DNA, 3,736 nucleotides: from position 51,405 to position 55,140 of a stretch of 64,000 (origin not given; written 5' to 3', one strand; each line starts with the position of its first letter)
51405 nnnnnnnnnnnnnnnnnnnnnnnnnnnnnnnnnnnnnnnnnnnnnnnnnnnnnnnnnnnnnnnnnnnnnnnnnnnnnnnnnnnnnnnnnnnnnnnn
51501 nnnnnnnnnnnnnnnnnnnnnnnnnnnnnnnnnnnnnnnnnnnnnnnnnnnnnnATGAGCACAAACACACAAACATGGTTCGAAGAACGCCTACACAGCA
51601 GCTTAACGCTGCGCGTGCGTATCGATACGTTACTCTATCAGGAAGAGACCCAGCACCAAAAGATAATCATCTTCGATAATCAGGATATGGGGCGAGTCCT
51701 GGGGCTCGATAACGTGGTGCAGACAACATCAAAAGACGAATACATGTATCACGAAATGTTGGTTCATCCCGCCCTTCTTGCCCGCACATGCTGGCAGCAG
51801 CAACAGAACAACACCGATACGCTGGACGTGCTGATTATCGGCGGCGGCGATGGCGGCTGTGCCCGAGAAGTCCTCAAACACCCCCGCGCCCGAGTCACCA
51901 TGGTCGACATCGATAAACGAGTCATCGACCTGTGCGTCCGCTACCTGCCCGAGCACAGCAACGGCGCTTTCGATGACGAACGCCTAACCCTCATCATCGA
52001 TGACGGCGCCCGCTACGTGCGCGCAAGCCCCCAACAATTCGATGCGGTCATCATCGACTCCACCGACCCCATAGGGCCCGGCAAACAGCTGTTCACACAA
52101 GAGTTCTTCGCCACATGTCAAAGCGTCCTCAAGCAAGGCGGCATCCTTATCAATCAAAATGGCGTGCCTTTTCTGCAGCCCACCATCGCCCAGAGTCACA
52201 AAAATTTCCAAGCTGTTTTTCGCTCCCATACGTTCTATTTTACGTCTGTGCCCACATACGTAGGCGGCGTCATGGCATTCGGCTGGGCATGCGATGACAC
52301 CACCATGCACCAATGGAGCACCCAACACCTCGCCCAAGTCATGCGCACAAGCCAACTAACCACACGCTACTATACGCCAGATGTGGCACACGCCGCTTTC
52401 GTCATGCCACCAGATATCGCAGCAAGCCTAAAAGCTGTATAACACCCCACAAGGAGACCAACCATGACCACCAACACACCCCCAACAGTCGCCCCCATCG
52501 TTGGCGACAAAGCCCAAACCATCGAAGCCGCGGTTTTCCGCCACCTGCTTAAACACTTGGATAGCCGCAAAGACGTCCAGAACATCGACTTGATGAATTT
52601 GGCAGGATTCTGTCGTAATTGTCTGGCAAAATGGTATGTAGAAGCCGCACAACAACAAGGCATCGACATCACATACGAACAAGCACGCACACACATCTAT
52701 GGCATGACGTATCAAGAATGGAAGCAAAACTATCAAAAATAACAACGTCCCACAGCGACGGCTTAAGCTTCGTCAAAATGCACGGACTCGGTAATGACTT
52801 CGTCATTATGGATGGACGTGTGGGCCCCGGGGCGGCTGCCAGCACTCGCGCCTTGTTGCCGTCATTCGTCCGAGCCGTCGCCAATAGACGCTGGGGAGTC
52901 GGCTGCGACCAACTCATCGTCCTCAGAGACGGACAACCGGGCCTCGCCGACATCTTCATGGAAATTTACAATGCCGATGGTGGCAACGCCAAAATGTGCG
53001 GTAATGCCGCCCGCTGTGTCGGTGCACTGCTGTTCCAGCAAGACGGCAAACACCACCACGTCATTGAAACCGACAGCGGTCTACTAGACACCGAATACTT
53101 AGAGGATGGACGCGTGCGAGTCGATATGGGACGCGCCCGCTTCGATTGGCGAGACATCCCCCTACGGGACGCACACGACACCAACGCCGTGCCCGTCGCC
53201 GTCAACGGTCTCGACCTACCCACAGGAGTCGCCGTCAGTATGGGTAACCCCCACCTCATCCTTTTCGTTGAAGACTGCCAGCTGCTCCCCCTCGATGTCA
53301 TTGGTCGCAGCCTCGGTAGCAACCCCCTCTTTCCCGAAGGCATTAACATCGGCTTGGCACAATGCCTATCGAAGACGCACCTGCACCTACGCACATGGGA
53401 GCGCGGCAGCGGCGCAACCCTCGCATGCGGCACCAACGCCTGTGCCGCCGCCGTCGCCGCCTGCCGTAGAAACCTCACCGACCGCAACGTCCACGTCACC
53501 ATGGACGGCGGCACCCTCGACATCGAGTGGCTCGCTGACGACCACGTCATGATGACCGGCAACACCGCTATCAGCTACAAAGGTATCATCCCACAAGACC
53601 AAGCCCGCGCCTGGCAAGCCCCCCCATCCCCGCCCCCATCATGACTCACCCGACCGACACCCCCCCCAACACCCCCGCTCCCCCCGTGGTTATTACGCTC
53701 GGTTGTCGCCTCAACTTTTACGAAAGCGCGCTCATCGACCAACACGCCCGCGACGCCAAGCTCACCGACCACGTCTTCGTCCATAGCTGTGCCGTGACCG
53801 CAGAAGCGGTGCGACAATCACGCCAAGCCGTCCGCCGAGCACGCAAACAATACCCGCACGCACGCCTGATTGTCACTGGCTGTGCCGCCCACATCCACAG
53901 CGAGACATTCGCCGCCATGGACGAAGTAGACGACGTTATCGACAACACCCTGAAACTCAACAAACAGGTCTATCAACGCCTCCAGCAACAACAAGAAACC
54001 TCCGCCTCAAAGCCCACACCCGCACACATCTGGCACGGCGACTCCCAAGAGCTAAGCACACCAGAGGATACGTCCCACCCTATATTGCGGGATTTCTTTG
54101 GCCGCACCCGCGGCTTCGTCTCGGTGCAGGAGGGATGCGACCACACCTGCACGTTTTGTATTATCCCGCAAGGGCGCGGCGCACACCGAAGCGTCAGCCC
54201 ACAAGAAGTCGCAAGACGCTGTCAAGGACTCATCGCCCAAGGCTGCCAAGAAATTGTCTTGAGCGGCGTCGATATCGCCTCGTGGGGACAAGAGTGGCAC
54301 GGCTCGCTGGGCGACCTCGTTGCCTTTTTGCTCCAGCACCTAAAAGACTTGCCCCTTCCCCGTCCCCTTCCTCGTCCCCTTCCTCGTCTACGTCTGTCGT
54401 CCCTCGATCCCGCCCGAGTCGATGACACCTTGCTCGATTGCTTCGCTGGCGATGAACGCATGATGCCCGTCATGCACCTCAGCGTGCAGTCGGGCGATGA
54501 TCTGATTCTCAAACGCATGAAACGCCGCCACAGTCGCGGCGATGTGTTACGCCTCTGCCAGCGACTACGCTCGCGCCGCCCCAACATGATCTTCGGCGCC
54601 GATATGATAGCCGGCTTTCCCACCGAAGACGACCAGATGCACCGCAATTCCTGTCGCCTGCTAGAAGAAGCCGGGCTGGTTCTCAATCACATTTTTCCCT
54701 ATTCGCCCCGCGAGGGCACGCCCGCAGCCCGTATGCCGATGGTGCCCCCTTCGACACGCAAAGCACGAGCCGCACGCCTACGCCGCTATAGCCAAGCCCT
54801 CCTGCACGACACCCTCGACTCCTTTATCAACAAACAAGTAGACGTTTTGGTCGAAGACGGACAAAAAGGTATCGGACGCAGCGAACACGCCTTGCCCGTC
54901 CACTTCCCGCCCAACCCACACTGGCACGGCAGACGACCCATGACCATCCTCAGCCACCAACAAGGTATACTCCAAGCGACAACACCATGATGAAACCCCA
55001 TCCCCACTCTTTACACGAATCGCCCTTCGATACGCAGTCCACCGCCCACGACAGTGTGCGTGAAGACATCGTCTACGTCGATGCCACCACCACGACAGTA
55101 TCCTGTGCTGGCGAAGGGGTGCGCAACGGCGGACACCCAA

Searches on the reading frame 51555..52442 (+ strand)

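Call 57: search_protein_families(library=pfam, proteins=[window:51555-52442:+], max_evalue=0.00001)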
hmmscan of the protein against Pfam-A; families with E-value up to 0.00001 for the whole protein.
window:51555-52442:+ (295 aa): 3 families
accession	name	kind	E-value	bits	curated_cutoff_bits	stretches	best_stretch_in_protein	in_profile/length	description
PF01564.23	Spermine_synth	-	8e-53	179.2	22.9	1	63-248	2-179/186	Spermine/spermidine synthase domain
PF17284.7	Spermine_synt_N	-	4.7e-15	55.7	22.1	1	8-58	2-52/53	Spermidine synthase tetramerisation domain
PF13649.12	Methyltransf_25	-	3.7e-06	28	27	1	92-196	1-97/97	Methyltransferase domain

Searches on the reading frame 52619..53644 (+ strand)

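Call 57: search_protein_families(library=pfam, proteins=[window:52619-53644:+], max_evalue=0.00001)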
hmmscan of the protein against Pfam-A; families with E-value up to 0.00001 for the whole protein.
window:52619-53644:+ (341 aa): 1 family
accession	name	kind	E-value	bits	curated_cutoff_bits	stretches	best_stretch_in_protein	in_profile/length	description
PF01678.24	DAP_epimerase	-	3.4e-50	169.6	34.7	2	205-315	2-117/121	Diaminopimelate epimerase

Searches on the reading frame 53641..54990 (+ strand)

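Call 57: search_protein_families(library=pfam, proteins=[window:53641-54990:+], max_evalue=0.00001)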
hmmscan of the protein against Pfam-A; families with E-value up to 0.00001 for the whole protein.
window:53641-54990:+ (449 aa): 2 families
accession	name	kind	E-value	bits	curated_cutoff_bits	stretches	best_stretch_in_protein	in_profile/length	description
PF04055.27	Radical_SAM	-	2.3e-17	64.1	29.5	1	160-340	1-165/166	Radical SAM superfamily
PF00919.26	UPF0004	-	8.6e-13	48.6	27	1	17-99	4-95/98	Uncharacterized protein family UPF0004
